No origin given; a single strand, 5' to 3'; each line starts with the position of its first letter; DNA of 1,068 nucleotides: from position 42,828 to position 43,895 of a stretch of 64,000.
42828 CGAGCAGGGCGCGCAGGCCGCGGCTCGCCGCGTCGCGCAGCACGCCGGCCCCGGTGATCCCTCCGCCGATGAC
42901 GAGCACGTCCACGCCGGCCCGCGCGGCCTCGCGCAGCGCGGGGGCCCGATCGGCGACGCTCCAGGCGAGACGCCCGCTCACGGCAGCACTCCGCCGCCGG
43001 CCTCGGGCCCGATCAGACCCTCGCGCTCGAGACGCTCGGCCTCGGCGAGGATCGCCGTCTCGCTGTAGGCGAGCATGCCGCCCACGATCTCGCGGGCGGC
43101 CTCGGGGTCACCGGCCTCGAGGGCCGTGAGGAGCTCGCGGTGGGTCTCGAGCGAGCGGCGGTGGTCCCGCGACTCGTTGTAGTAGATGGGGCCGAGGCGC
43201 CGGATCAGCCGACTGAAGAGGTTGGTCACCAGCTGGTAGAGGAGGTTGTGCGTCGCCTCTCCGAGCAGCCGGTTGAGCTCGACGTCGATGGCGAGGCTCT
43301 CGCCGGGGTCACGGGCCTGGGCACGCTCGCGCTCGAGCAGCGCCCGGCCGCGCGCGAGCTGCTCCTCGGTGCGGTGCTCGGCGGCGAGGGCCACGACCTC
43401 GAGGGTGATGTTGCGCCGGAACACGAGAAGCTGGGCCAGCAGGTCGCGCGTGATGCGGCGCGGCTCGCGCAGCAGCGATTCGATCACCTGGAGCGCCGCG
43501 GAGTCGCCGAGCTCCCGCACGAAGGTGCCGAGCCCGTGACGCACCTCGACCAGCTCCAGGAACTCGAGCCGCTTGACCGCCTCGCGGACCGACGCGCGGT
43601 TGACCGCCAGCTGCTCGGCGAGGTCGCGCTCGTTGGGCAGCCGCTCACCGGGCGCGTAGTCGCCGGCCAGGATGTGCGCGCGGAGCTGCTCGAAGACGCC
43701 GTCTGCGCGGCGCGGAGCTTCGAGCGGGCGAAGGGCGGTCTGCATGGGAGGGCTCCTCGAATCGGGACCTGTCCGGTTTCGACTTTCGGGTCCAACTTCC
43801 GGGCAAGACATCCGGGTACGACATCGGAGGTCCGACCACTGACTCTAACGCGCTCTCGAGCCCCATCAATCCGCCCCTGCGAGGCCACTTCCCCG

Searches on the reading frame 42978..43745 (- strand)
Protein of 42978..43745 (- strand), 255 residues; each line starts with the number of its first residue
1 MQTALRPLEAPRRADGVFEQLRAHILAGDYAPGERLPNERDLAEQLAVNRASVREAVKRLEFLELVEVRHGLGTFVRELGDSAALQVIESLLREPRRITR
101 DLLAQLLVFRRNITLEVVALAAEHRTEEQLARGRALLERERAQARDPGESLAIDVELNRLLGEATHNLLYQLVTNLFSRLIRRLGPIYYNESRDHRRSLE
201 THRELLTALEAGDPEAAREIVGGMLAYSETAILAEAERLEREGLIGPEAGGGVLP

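Call 42: search_protein_families(library=pfam, proteins=[window:42978-43745:-], max_evalue=0.01)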
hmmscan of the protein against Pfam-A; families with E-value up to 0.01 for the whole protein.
window:42978-43745:- (255 aa): 4 families
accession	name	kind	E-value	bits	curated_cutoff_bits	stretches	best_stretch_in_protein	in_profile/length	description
PF00392.27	GntR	-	3.2e-21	75.2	27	1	15-76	3-64/64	Bacterial regulatory proteins, gntR family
PF07729.17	FCD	-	1.7e-18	67.6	24.3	1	106-221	2-119/125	FCD domain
PF07840.17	FadR_C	-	1.1e-10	42.1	23.6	1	81-222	5-142/164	FadR C-terminal domain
PF01325.25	Fe_dep_repress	-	0.00032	21.3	26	1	37-71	23-57/60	Iron dependent repressor, N-terminal DNA binding domain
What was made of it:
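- Two arrays lie upstream of regulator genes (NarL-type at 12811, GntR-type at 43745), where autoregulatory sites would be expected (call 42).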
